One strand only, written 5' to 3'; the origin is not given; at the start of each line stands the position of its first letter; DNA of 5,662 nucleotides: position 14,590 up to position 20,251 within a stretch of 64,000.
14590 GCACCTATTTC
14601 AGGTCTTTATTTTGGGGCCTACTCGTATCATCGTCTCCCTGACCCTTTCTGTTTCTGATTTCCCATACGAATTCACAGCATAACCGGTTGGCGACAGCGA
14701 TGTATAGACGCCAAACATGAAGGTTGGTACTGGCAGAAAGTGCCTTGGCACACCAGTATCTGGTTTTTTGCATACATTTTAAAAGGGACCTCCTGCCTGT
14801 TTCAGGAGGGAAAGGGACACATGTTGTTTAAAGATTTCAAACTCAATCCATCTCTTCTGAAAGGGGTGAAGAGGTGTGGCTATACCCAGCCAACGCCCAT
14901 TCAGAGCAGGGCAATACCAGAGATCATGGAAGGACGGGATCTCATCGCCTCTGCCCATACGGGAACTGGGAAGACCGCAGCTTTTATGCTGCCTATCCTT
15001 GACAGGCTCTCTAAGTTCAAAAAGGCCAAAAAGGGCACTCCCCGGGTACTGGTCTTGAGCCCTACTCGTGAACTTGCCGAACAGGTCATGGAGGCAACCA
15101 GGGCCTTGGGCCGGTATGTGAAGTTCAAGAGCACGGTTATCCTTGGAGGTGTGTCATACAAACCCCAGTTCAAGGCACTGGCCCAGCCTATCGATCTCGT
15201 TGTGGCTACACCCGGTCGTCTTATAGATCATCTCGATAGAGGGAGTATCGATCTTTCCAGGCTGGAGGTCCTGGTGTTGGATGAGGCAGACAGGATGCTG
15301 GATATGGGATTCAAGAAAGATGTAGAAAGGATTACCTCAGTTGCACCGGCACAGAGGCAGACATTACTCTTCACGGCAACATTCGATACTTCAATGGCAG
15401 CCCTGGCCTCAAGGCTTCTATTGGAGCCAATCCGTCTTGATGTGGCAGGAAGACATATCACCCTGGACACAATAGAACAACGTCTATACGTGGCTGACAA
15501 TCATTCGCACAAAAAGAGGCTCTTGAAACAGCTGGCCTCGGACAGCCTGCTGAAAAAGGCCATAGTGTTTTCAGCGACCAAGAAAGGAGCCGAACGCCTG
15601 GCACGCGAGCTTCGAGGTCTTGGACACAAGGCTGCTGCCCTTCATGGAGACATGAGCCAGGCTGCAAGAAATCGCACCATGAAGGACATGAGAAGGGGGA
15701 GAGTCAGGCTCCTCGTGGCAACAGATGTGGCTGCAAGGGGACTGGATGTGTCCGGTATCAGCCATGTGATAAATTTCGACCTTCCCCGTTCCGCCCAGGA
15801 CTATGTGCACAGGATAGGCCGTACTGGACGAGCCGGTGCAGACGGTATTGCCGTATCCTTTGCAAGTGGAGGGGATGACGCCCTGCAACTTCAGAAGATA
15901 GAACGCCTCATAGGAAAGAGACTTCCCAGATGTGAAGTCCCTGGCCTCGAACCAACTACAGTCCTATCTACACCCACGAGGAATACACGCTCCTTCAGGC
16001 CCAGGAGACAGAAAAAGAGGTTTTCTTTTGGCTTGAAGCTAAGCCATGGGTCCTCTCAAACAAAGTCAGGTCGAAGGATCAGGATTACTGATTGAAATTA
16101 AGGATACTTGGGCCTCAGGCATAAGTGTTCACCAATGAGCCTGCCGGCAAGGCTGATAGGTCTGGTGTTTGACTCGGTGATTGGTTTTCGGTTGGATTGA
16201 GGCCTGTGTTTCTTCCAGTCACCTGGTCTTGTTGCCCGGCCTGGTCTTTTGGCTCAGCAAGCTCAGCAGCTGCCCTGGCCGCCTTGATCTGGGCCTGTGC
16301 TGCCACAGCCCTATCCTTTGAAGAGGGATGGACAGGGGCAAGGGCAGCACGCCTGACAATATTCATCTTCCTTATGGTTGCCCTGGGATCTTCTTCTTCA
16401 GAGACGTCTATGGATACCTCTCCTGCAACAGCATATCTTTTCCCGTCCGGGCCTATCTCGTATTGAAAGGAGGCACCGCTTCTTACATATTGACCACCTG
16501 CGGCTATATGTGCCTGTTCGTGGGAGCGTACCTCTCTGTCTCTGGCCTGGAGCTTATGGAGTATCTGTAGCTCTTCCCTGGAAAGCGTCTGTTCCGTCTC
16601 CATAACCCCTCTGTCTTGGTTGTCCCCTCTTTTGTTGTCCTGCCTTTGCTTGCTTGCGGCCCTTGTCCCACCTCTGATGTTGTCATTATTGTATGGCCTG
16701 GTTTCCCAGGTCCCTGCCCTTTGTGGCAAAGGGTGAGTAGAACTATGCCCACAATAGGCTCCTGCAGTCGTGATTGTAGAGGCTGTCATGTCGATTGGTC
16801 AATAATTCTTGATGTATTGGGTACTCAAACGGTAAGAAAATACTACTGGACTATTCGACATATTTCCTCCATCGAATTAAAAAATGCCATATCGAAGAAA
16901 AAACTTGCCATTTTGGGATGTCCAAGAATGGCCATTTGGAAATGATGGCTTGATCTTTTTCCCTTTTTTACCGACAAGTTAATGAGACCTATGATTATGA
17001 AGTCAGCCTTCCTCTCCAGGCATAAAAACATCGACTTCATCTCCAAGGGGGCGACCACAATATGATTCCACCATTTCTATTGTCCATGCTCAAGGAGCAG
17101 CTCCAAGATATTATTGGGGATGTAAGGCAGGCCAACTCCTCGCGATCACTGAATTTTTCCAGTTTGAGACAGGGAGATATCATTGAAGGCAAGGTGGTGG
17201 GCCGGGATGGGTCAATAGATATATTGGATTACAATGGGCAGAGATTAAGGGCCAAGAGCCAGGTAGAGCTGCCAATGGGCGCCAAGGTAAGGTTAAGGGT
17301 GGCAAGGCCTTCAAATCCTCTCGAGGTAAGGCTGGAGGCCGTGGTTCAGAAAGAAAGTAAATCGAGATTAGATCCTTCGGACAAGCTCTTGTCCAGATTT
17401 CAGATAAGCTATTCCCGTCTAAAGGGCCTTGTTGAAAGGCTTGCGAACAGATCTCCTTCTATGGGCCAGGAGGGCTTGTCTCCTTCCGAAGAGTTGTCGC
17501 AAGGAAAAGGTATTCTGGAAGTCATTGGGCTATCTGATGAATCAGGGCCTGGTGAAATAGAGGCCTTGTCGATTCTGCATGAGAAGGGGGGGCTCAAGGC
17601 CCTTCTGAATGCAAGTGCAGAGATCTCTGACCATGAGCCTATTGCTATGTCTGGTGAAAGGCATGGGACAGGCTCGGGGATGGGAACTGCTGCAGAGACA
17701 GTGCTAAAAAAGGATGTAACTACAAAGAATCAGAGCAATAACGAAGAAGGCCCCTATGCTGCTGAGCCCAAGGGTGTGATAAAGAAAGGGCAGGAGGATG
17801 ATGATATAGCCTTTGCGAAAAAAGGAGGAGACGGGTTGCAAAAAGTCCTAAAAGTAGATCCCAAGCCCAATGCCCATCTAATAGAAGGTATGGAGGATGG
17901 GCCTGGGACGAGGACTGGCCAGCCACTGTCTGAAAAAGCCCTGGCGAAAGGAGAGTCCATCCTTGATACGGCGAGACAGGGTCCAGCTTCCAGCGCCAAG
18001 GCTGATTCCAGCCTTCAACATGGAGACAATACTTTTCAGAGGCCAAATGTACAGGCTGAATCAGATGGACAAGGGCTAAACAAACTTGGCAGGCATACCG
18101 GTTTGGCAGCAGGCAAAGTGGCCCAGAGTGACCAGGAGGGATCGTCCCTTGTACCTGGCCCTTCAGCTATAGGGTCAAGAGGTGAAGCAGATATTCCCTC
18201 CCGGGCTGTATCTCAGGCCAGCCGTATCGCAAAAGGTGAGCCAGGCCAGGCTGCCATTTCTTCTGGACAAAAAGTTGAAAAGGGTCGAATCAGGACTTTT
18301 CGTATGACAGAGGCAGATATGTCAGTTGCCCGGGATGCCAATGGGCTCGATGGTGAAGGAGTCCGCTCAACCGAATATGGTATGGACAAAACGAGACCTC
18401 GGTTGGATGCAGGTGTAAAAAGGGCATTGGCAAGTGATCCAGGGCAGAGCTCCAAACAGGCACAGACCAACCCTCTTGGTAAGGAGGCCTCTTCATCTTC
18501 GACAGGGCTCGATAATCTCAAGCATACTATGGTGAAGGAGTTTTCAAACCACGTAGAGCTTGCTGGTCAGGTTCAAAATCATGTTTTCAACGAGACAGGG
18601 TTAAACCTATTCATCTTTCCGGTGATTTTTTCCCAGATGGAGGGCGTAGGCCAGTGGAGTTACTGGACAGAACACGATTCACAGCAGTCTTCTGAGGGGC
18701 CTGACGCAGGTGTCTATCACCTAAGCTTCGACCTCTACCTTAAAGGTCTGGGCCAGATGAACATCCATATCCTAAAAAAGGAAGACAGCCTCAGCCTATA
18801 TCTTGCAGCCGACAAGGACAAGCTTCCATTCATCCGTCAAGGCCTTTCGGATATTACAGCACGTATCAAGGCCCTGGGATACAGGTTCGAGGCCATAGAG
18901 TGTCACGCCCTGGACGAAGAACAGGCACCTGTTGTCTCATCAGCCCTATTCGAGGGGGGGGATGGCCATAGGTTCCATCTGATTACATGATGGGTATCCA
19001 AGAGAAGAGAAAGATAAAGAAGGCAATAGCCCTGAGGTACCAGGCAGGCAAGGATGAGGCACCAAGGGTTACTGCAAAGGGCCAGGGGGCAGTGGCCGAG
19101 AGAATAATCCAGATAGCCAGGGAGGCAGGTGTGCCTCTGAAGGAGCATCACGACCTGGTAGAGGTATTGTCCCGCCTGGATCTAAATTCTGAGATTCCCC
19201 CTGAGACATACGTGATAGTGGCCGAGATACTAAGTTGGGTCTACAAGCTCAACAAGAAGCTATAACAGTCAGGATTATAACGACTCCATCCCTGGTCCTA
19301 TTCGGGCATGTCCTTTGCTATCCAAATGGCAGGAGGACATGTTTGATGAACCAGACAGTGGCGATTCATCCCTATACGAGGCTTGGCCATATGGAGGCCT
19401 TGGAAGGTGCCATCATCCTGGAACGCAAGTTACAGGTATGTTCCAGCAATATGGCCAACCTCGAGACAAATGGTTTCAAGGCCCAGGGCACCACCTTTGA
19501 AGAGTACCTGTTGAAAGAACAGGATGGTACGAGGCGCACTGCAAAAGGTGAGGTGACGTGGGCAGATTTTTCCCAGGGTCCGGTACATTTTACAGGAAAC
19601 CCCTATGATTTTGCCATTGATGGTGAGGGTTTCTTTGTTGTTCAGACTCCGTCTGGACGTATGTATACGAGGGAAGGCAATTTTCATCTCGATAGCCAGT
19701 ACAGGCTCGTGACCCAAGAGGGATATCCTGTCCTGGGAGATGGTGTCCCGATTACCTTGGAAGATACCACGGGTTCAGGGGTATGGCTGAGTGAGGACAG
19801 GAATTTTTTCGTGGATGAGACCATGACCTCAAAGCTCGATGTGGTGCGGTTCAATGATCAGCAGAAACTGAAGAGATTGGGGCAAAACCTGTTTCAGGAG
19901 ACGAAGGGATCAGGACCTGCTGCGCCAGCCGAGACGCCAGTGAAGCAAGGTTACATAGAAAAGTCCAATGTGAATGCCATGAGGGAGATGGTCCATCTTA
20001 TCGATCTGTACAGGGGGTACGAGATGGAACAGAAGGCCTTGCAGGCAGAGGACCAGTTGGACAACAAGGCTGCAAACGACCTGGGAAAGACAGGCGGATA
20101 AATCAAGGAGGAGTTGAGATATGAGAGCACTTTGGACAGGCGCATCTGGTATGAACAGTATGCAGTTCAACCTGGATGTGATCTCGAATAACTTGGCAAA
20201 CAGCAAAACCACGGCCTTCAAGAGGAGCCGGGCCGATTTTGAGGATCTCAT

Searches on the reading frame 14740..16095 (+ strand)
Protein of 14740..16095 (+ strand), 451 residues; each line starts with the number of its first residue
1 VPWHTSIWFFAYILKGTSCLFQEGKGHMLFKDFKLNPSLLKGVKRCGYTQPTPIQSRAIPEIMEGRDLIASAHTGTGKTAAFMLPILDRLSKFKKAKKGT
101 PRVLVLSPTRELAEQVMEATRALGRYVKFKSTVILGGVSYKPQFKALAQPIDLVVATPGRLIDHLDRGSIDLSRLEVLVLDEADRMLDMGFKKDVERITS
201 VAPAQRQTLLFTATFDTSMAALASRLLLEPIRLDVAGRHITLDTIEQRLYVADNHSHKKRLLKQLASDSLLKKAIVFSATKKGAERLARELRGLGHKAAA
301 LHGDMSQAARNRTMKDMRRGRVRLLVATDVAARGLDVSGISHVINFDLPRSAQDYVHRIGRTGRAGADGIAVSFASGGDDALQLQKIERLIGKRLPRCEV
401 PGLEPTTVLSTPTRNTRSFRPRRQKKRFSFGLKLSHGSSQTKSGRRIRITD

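Call 19: search_protein_families(library=ncbifam, proteins=[window:14740-16095:+], max_evalue=1e-10)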
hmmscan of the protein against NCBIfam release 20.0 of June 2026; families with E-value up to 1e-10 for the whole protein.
window:14740-16095:+ (451 aa): 19 families
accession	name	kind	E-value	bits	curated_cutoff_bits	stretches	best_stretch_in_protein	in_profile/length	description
NF053636.1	DDHlcsCsdAPsy1082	equivalog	1.2e-131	439.7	890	1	28-421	3-392/512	DEAD/DEAH box helicase CsdA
NF008394.0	PRK11192.1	equivalog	4.6e-131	437.7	507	1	28-420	3-394/441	ATP-dependent RNA helicase SrmB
NF053710.1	RNA_heli_RhlE2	exception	5.8e-128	428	925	1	28-429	1-405/635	RNA helicase RhlE2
NF007882.0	PRK10590.1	equivalog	7.8e-125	417.4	743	1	28-427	1-401/456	ATP-dependent RNA helicase RhlE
NF053631.1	RNA_helic_CshA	equivalog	5.8e-118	394.5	646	1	30-404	1-369/434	degradosome RNA helicase CshA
NF053711.1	RNA_heli_RhlE1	exception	1e-115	387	750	1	28-412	1-384/434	RNA helicase RhlE1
NF008744.0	PRK11776.1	equivalog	3.5e-112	375.3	524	1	28-406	4-376/460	ATP-dependent RNA helicase DbpA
NF002340.1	PRK01297.1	equivalog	4e-106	354.9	564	1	30-395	3-372/372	ATP-dependent RNA helicase RhlB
NF003419.0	PRK04837.1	equivalog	5.6e-96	321.8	588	1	29-424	10-408/424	ATP-dependent RNA helicase RhlB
NF008642.0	PRK11634.1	equivalog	1.1e-95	321.3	989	1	29-404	7-377/628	DEAD/DEAH family ATP-dependent RNA helicase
NF003390.0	PRK04537.1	equivalog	2.2e-89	301.1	732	1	28-416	9-400/572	ATP-dependent RNA helicase RhlB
TIGR01389.1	recQ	equivalog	1.1e-22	80.3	640.2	1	46-389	9-342/591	DNA helicase RecQ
NF010337.0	PRK13766.1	equivalog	1.1e-20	73.3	610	0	260-380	355-483/781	Hef nuclease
TIGR04121.1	DEXH_lig_assoc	equivalog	1.1e-19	69.8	850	1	50-364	13-345/804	ligase-associated DNA damage response DEXH box helicase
NF010338.0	PRK13767.1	equivalog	1.1e-18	66.9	849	0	257-364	270-384/877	ATP-dependent helicase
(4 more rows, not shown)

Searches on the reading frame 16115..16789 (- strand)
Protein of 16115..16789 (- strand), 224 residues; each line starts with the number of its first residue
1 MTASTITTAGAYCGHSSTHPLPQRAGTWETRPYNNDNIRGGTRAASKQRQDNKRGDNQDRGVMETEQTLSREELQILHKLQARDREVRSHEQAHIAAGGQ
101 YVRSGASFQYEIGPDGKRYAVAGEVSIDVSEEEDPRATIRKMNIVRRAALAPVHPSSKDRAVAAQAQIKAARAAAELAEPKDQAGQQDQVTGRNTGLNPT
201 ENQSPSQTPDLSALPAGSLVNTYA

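Call 19: search_protein_families(library=ncbifam, proteins=[window:16115-16789:-], max_evalue=1e-10)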
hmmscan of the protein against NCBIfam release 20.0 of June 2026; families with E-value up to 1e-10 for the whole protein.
window:16115-16789:- (224 aa): 0 families

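Call 70: search_protein_families(library=pfam, proteins=[window:16115-16789:-], max_evalue=0.00001)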
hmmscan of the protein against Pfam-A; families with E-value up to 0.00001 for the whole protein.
window:16115-16789:- (224 aa): 1 family
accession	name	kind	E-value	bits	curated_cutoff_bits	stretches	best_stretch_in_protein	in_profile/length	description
PF12118.13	SprA-related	-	4.7e-35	121.9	27.3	1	48-188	157-301/335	SprA-related family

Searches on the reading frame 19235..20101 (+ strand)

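Call 19: search_protein_families(library=ncbifam, proteins=[window:19235-20101:+], max_evalue=1e-10)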
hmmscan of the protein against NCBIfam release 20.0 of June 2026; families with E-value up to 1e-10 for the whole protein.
window:19235-20101:+ (288 aa): 19 families
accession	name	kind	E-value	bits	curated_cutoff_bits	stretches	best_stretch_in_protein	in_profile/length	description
NF009331.1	PRK12689.1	equivalog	4.4e-57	193.1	347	1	56-283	9-248/252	flagellar basal-body rod protein FlgF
TIGR03506.1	FlgEFG_subfam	subfamily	4.3e-55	187.8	70.25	2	55-171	6-122/351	flagellar hook-basal body complex protein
TIGR02490.1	flgF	equivalog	2e-54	184.4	178.5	1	55-263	4-218/218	flagellar basal-body rod protein FlgF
NF009332.0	PRK12690.1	equivalog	1.9e-47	161.6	288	1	62-274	15-227/239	flagellar hook-basal body complex protein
NF009282.1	PRK12642.1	equivalog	1.3e-40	139.2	242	1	55-284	8-238/239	flagellar basal-body rod protein FlgF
NF009280.2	PRK12640.1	subfamily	6.5e-40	137.2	210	1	55-281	8-241/246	flagellar basal body rod protein FlgF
TIGR02488.1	flgG_G_neg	equivalog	1.2e-39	136.3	252.75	1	63-278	13-254/259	flagellar basal-body rod protein FlgG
NF009456.0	PRK12816.1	equivalog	4.4e-31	108.5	416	1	63-279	16-259/264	flagellar basal body rod protein FlgG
NF004238.1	PRK05682.1-1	equivalog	6.2e-27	94.9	400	1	56-168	7-123/414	flagellar hook protein FlgE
NF009278.1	PRK12636.1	equivalog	2.2e-26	92.9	350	1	64-274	17-253/263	flagellar basal body rod protein FlgG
NF004241.1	PRK05682.1-5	equivalog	7.6e-24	84.6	469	1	64-168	17-137/446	flagellar hook protein FlgE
NF004240.1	PRK05682.1-4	equivalog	7.7e-22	78.2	472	1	55-168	6-127/443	flagellar hook protein FlgE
NF004243.1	PRK05682.2-2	equivalog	3.5e-20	72.4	801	1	65-168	20-126/420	flagellar hook protein FlgE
NF005286.1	PRK06803.1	equivalog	5.6e-20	71.8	467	1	62-168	13-118/402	flagellar hook protein FlgE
TIGR02489.1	flgE_epsilon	equivalog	6e-18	64.7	412.85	1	111-197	79-163/719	flagellar hook protein FlgE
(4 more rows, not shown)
